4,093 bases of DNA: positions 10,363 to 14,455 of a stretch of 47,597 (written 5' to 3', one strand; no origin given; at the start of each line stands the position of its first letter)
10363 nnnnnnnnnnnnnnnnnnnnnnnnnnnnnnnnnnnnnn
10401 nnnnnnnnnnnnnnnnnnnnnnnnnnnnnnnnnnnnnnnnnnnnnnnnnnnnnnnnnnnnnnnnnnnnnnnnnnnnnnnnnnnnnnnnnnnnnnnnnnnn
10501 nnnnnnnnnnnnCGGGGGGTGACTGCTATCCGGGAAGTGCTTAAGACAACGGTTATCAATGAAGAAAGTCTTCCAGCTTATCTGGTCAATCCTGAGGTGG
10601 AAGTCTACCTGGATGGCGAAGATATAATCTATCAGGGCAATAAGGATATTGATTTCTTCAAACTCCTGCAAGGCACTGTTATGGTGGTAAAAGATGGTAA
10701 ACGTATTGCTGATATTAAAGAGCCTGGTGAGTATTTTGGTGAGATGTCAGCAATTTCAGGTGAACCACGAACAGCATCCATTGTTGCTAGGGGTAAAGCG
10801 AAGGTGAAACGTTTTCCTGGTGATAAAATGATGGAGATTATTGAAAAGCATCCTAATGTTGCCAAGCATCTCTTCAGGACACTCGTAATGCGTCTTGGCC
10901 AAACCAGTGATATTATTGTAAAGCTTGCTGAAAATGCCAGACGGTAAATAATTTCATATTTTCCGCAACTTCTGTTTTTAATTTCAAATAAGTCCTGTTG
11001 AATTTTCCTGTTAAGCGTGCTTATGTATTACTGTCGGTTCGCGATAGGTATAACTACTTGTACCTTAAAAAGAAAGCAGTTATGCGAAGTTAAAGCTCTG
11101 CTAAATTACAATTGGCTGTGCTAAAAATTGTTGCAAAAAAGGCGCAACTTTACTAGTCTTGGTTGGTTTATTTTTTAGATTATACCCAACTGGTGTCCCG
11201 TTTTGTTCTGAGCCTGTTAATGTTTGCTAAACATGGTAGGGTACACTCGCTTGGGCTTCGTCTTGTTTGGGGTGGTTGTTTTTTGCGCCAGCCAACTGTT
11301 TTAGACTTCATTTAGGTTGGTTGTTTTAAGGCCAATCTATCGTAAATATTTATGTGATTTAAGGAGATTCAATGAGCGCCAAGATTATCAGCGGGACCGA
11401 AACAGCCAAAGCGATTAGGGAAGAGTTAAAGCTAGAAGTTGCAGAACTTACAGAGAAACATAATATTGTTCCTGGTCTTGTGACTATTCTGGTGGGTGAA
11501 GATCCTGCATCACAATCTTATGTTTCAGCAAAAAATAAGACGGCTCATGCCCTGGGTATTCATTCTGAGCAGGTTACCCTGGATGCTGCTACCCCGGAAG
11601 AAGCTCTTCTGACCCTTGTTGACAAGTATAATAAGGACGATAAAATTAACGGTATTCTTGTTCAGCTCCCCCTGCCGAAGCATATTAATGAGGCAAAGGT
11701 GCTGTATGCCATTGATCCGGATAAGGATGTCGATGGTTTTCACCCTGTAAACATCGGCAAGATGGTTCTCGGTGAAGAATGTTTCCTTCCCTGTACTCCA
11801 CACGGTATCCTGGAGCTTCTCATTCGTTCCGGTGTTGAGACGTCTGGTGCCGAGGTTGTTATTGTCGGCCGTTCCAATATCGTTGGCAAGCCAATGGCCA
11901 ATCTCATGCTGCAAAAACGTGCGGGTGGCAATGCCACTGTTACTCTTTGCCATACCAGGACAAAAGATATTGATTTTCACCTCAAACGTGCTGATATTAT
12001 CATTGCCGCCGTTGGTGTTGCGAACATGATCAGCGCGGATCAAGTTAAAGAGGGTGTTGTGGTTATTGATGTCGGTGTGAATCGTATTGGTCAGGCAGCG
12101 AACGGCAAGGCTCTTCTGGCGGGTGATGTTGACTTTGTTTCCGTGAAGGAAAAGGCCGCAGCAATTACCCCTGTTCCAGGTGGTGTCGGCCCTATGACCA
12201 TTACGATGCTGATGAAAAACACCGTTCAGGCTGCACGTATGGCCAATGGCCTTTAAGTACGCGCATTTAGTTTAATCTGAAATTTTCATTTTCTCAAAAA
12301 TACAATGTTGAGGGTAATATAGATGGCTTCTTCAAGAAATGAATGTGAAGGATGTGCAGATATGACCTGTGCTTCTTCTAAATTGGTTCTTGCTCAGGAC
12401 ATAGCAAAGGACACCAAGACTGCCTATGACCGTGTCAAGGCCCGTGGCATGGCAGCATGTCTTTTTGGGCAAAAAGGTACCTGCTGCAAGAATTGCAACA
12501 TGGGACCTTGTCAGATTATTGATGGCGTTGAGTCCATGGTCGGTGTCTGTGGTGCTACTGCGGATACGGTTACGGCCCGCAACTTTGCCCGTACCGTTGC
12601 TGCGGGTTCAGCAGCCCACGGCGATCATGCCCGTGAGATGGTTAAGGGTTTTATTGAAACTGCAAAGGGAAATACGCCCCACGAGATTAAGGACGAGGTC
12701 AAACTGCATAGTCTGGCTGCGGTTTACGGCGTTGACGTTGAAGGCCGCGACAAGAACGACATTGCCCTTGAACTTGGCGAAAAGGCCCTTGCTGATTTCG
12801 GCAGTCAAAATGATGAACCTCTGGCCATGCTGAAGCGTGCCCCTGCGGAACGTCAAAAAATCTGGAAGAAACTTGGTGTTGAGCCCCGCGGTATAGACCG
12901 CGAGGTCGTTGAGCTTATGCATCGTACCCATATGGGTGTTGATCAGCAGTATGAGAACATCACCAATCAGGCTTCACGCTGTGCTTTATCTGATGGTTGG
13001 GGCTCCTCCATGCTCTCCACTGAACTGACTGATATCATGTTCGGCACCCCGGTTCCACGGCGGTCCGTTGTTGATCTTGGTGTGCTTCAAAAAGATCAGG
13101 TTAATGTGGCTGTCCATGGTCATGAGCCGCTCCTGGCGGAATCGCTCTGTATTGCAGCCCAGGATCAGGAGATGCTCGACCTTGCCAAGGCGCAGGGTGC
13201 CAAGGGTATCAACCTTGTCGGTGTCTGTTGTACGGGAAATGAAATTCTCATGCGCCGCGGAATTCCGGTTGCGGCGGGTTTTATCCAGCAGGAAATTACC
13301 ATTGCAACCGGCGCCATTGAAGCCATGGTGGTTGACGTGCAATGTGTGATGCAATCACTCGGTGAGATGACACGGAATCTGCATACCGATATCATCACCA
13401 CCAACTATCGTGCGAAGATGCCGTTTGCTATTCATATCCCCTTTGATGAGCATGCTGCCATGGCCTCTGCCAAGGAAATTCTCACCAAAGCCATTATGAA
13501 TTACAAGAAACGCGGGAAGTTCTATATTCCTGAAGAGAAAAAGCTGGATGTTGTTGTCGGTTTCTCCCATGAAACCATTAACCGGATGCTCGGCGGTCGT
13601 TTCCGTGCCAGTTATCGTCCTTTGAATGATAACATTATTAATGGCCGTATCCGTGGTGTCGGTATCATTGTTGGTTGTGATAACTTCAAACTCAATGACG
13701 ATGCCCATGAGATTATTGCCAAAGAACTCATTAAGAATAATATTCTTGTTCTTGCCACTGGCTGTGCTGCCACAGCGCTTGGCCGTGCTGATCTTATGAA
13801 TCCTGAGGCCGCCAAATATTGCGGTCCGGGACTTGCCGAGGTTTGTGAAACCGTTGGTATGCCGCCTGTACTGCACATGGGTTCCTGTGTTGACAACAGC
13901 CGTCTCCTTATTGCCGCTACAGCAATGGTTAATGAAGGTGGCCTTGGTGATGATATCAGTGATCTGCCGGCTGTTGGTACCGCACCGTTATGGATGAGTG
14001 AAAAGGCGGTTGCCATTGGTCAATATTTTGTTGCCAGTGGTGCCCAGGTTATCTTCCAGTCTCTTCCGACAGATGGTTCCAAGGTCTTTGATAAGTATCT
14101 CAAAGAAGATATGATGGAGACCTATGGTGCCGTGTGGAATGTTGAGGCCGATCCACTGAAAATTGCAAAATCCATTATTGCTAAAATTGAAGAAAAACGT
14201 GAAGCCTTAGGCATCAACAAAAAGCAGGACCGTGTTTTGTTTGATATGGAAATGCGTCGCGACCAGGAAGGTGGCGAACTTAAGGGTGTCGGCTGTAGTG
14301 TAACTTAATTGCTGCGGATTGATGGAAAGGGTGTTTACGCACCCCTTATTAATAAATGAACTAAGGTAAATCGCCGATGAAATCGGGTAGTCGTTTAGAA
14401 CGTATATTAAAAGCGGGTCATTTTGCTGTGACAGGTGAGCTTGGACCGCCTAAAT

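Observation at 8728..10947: Orphan PilB/MshE-like ATPase carrying both a c-di-GMP (MshEN) motif pair and a cNMP-binding domain, inserted between fhs and folD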

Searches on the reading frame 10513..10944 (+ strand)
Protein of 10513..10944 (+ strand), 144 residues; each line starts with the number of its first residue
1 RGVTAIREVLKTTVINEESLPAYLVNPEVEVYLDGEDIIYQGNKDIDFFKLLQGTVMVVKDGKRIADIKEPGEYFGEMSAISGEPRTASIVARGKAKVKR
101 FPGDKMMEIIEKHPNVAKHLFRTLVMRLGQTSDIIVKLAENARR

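Call 29: find_related_loci(query=A1, collection=genome_contigs, flank=10000)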
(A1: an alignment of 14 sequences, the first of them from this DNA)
Query A1 (144 aa) in genome_contigs; peptide patterns used: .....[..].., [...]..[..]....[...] (x = any residue, [..] = any of these).
599 stretches matched a pattern (row limit reached: there are more); 547 encode a relative of the query (tblastn E <= 1e-3); the best 80 are kept; 80 distinct loci.
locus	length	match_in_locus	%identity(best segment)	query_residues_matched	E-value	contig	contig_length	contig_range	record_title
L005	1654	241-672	88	1-144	1e-88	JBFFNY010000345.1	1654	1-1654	MAG: Desulfurivibrionaceae bacterium isolate Mix_mud18.2022.04.89 k141_1507961_length_1654_cov_55.4461, whole genome sho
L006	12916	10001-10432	89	1-144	5e-84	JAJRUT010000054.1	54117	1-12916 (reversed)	MAG: Deltaproteobacteria bacterium isolate Dive96_bin10.216 k141_1937924, whole genome shotgun sequence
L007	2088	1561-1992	76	1-144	2e-76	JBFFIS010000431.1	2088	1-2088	MAG: Desulfurivibrionaceae bacterium isolate Mix_mud17.2022.03.10 k141_1789520_length_2088_cov_12.0000, whole genome sho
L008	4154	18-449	74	1-144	4e-73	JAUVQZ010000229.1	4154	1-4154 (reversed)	MAG: Pseudomonadota bacterium isolate CSMAG_701 CSMAG_701_k127_921283_length_4154_cov_9.2367, whole genome shotgun seque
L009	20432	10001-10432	74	1-144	2e-73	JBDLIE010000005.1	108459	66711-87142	MAG: Thermodesulfobacteriota bacterium isolate MAG014 MAG014_5, whole genome shotgun sequence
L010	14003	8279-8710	76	1-144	2e-73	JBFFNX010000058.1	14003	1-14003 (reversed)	MAG: Desulfurivibrionaceae bacterium isolate Mix_mud18.2022.04.88 k141_894934_length_14003_cov_22.4033, whole genome sho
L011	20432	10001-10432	76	1-144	1e-72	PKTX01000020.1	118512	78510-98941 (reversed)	MAG: Desulfobulbaceae bacterium isolate BM506 sc_99, whole genome shotgun sequence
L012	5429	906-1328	72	1-141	2e-68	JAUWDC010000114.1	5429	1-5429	MAG: Desulfobia sp. isolate CSMAG_2154 CSMAG_2154_k141_174279_length_5429_cov_6.0000, whole genome shotgun sequence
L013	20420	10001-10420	71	1-140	7e-68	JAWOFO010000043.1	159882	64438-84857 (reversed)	MAG: Desulfobia sp. isolate BLK6-1.bin.47 k191_3015556, whole genome shotgun sequence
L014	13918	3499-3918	72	2-141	3e-68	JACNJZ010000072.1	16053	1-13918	MAG: Candidatus Desulfobia pelagia NIOZ-UU_NODE_4523_length_16053_cov_8.3958, whole genome shotgun sequence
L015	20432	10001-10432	72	1-144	4e-68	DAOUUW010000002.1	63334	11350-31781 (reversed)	MAG TPA_asm: Deltaproteobacteria bacterium isolate CSMAG_833 CSMAG_833_k141_1596457_length_63334_cov_81.4402, whole geno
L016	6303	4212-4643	71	1-144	8e-68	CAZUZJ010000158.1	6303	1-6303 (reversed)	MAG TPA_asm: uncultured Desulfobulbia bacterium isolate SRP093185_co1_3 genome assembly, contig: NODE_9413_length_6303_c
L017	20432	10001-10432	71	1-144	3e-67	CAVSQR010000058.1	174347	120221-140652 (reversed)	MAG: uncultured delta proteobacterium isolate MFD01299.bin.3.1 genome assembly, contig: contig_40541, whole genome shotg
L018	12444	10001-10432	72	1-144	2e-67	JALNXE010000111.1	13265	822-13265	MAG: Desulfobulbaceae bacterium isolate SO_2016_LW3 bin 20 scaffold06698_LW162_2016, whole genome shotgun sequence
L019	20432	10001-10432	70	1-144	4e-67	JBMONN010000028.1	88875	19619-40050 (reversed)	MAG: Thermodesulfobacteriota bacterium isolate Betzabe_MAG077 MAG077_28, whole genome shotgun sequence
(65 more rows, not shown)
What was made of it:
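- At least 547 loci in GTDB species genomes matched the C-terminal profile (call 29).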

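Call 72: search_solved_structures(query=A1, max_evalue=0.001, show_alignments=4)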
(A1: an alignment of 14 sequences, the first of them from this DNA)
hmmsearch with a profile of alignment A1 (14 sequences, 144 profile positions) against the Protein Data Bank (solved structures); distinct sequences matched with E-value up to 0.001: 148 (the best 60 are shown).
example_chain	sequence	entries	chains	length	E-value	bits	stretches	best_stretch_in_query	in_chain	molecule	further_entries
9ya0_MA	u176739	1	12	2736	3.7e-29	104.4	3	17-97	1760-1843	PCR12, TGME49_219070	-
5ezr_A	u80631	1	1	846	7.2e-25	90.5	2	30-97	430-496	cGMP-dependent protein kinase, putative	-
4rz7_A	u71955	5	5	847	7.3e-25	90.5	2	30-97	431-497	cGMP-dependent protein kinase, putative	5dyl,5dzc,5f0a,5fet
9p74_A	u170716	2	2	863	7.8e-25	90.4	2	30-97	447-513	cGMP-dependent protein kinase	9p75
5dyk_A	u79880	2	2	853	1.1e-22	83.4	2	30-95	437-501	CGMP-dependent protein kinase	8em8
4din_B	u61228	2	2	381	4.8e-16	61.9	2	31-97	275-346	cAMP-dependent protein kinase type I-beta regulatory subunit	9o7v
3of1_A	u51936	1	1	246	6.4e-15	58.2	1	28-99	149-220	cAMP-dependent protein kinase regulatory subunit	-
1ne4_A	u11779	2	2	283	5.8e-14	55.1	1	31-98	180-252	cAMP-dependent protein kinase type I-alpha regulatory chain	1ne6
5jr7_B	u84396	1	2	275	5.9e-14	55.1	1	31-97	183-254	cAMP-dependent protein kinase type I-alpha regulatory subunit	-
1rgs_A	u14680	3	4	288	6.1e-14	55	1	31-98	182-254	CAMP DEPENDENT PROTEIN KINASE | cAMP-dependent protein kinase type I-alpha regulatory chain | cAMP-dependent protein kinase type I-alpha regulatory subunit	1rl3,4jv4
4mx3_A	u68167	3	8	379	1.5e-13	53.8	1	31-98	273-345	cAMP-dependent protein kinase type I-alpha regulatory subunit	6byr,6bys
6no7_B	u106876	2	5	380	1.5e-13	53.7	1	31-98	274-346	cAMP-dependent protein kinase type I-alpha regulatory subunit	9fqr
9edc_B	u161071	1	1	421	2.1e-13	53.3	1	31-98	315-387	cAMP-dependent protein kinase type I-alpha regulatory subunit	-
4x6r_B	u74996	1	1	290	2.6e-13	53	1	31-98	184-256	cAMP-dependent protein kinase type I-alpha regulatory subunit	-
2qcs_B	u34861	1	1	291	2.7e-13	53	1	31-98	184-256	cAMP-dependent protein kinase type I-alpha regulatory subunit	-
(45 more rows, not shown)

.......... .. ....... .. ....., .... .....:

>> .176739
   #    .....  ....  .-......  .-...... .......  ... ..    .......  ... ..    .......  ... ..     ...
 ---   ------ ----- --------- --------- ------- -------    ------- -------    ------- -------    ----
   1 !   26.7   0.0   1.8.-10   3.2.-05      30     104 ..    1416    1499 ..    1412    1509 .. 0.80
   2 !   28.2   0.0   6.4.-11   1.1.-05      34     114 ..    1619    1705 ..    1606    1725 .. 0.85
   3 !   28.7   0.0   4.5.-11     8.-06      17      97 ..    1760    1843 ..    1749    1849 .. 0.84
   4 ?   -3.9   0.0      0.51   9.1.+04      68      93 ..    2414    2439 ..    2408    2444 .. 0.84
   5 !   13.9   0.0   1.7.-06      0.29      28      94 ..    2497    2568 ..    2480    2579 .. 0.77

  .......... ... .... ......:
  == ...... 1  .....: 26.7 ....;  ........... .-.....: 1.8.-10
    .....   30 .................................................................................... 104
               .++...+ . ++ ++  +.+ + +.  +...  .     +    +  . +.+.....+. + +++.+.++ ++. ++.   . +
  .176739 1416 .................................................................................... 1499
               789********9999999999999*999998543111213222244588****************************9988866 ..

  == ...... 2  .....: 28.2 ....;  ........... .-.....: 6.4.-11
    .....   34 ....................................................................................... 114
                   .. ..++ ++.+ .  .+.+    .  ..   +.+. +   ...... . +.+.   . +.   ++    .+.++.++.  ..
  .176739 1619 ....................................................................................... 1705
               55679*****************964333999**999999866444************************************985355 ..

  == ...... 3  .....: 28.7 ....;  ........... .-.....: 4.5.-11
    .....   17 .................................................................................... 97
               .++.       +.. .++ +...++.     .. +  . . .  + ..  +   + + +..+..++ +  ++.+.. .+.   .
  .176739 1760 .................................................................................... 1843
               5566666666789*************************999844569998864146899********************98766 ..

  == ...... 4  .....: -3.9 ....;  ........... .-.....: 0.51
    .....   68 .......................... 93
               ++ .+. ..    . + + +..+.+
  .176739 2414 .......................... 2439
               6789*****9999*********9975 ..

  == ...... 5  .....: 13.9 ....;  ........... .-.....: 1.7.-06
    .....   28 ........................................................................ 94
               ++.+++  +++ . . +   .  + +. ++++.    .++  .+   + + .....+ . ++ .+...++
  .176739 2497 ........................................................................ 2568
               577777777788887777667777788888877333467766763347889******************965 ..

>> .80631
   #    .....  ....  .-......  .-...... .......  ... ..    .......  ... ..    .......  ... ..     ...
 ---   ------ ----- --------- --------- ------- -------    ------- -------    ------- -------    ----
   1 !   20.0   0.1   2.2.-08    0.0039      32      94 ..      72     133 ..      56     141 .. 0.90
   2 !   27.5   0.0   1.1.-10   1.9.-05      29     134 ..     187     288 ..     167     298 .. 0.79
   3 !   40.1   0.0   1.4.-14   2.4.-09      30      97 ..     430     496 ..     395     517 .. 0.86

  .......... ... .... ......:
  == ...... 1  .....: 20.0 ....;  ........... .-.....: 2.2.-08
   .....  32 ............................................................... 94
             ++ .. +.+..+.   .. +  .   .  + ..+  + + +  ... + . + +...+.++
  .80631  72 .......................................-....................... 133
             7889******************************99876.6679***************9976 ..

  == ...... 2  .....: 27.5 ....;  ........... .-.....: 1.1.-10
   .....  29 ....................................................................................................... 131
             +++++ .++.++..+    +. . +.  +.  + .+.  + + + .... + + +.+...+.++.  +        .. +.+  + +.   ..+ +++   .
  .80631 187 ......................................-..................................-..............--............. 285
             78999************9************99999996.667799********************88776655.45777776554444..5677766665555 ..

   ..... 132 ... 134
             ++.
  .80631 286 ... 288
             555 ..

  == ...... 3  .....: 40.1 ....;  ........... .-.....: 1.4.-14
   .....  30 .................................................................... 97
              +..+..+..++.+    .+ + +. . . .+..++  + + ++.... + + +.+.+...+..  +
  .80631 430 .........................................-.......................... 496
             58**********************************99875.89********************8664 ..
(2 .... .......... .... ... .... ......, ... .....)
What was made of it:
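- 10603..10851 (+): Cyclic-nucleotide-binding beta-roll (aa 626-708), with the phosphate-binding cassette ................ at 10735-10782. A profile search hits PKG, PKA-R, HCN and CRP with the PBC aligned (call 72).
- On Cyclic nucleotide-binding domain (PF00027): It aligns to the PKG and PKA PBCs (call 72).
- Closest known: Enzymes and channels regulated in cis by CNB domains. Same: The PBC aligns residue for residue (call 72).
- The PBC aligns with those of PKG and PKA (call 72).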

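Call 73: predict_structure(alignment_id=A1)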
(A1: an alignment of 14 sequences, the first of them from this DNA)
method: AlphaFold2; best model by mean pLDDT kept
length: 144 residues; sequences in the alignment: 14
mean_pLDDT: 62.4   pTM: 0.51
mean pLDDT of the five models: 62.4, 61.3, 38.7, 36.7, 34.6
residues with pLDDT >= 90: 14; 70-90: 43; 50-70: 36; < 50: 51
segments of 3 or more residues with pLDDT < 50: 1-4, 6-25, 78-85, 124-132, 137-139
pLDDT, mean of each block of 10 residues (from residue 1): 44 37 56 88 69 87 82 63 55 90 57 53 49 48 49
secondary structure, 60 per line:
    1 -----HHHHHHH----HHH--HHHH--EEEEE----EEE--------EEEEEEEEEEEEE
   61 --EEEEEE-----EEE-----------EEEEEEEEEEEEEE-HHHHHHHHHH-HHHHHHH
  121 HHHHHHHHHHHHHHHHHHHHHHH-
elements in order: H6-12 H22-25 E28-32 E37-39 E48-60 E63-68 E74-76 E88-101 H103-112 H114-143
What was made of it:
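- On Cyclic nucleotide-binding domain (PF00027): That isolated model is only pLDDT 62 (call 73).
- Tried and rejected: It is poor (pLDDT 62, from a 14-sequence alignment; call 73).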

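Call 75: fold_search(model_id=the predicted structure, library=pdb)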
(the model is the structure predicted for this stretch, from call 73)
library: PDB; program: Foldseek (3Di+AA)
matches with E <= 10: 1625; with E <= 0.001: 585
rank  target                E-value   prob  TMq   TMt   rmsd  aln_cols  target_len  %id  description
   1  4d7s_B                2.2e-07  1.00  0.59  0.46   3.3       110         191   30  Structure of the SthK Carboxy-Terminal Region in complex with cGMP (released 2015-02-11)
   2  1hw5_B                2.6e-07  1.00  0.60  0.44   4.4       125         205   23  THE CAP/CRP VARIANT T127L/S128A (released 2001-01-17)
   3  6dt4_A                3.0e-07  1.00  0.60  0.44   5.2       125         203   24  1.8 Angstrom Resolution Crystal Structure of cAMP-Regulatory Protein from Yersinia pestis in Complex with cAMP (released 2018-06-27)
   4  5kbf_A                3.2e-07  1.00  0.53  0.29   4.5       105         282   26  cAMP bound PfPKA-R (141-441) (released 2016-10-12)
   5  7ff9_D                3.4e-07  1.00  0.59  0.45   4.8       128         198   22  Pseudomonas aeruginosa Virulence Factor Regulator with cAMP ligand and Cl(triethylphosphine)gold(I) (released 2022-07-27)
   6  1i6x_B                3.8e-07  1.00  0.60  0.45   4.4       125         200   23  STRUCTURE OF A STAR MUTANT CRP-CAMP AT 2.2 A (released 2003-06-17)
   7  5khj_A                3.8e-07  1.00  0.57  0.42   9.1       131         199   23  HCN2 CNBD in complex with uridine-3', 5'-cyclic monophosphate (cUMP) (released 2016-09-14)
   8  1g6n_B                4.0e-07  1.00  0.60  0.45   5.3       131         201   24  2.1 ANGSTROM STRUCTURE OF CAP-CAMP (released 2000-12-15)
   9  8jsk_A                4.5e-07  1.00  0.59  0.54   3.2       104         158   22  Crystal structure of an N-terminal cyclic nucleotide-binding domain of a PycTIR from Pseudovibrio sp. in complex with  (released 2024-07-03)
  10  4i02_B                4.5e-07  1.00  0.60  0.44   4.9       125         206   24  structure of the mutant Catabolite gene activator protein V140A (released 2013-10-30)
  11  4i0b_B                4.8e-07  1.00  0.60  0.45   3.9       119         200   24  structure of the mutant Catabolite gene activator protein H160L (released 2013-10-30)
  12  4i02_C                4.8e-07  1.00  0.60  0.45   4.4       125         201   25  structure of the mutant Catabolite gene activator protein V140A (released 2013-10-30)
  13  4d7t_A                5.1e-07  1.00  0.58  0.44   3.2       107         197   31  Structure of the SthK Carboxy-Terminal Region in complex with cAMP (released 2015-02-11)
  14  4i0a_B                5.1e-07  1.00  0.60  0.45   3.8       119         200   24  structure of the mutant Catabolite gene activator protein V132A (released 2013-10-30)
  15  6vxz_A                5.4e-07  1.00  0.52  0.21   8.3       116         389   27  SthK P300A cyclic nucleotide-gated potassium channel in the closed state, in complex with cAMP (released 2020-11-11)
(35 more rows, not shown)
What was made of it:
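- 10603..10851 (+): Foldseek top hits are SthK, CRP, Vfr and PKA-R (call 75).
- On Cyclic nucleotide-binding domain (PF00027): The domain model's top Foldseek hits are all CNB proteins (call 75).
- Closest known: cAMP control of type IV pili through Vfr/CRP. Same: Vfr and CRP are among the closest structural matches to the C-terminal domain (call 75).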

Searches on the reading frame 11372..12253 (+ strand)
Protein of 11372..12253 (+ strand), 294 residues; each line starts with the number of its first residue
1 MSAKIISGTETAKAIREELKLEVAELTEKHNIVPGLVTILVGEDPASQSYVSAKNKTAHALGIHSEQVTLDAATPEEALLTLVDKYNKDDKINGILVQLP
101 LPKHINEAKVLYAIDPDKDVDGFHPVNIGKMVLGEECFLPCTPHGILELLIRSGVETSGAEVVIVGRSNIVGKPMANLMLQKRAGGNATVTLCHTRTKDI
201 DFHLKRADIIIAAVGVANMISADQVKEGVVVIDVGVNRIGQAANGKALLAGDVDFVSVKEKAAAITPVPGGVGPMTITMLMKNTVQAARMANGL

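Call 6: search_protein_families(library=pfam, proteins=[window:11372-12253:+], max_evalue=0.00001)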
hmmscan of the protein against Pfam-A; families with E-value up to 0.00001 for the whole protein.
window:11372-12253:+ (294 aa): 2 families
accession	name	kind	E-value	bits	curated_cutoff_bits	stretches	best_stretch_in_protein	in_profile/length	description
PF02882.25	THF_DHG_CYH_C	-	7.8e-67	224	27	1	124-290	1-158/160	Tetrahydrofolate dehydrogenase/cyclohydrolase, NAD(P)-binding domain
PF00763.28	THF_DHG_CYH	-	3.7e-41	140.4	32.8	1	6-121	1-115/115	Tetrahydrofolate dehydrogenase/cyclohydrolase, catalytic domain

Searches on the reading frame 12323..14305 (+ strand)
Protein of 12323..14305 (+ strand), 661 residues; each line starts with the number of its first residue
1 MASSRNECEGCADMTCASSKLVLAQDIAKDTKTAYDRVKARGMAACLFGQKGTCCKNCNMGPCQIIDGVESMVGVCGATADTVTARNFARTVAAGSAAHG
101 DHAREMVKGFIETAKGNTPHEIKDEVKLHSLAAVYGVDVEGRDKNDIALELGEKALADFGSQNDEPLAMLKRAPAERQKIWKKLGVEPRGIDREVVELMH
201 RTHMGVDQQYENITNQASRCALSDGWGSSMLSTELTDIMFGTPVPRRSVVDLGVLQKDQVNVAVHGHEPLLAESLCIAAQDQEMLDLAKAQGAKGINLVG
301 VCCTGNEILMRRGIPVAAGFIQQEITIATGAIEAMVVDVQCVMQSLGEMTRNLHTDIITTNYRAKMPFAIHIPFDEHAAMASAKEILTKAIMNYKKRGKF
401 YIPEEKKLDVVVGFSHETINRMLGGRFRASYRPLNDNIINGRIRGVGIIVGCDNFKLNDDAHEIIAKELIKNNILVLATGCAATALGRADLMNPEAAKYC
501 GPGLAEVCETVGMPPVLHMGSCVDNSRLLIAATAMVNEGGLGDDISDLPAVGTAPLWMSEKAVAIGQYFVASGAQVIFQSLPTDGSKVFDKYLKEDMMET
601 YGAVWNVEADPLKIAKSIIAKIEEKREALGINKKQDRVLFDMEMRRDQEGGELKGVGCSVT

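Call 6: search_protein_families(library=pfam, proteins=[window:12323-14305:+], max_evalue=0.00001)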
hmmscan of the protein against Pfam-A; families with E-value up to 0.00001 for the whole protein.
window:12323-14305:+ (661 aa): 1 family
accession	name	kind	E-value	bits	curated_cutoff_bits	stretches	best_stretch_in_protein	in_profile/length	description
PF03063.25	Prismane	-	2.3e-157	525.2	27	1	53-611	1-512/513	Prismane/CO dehydrogenase family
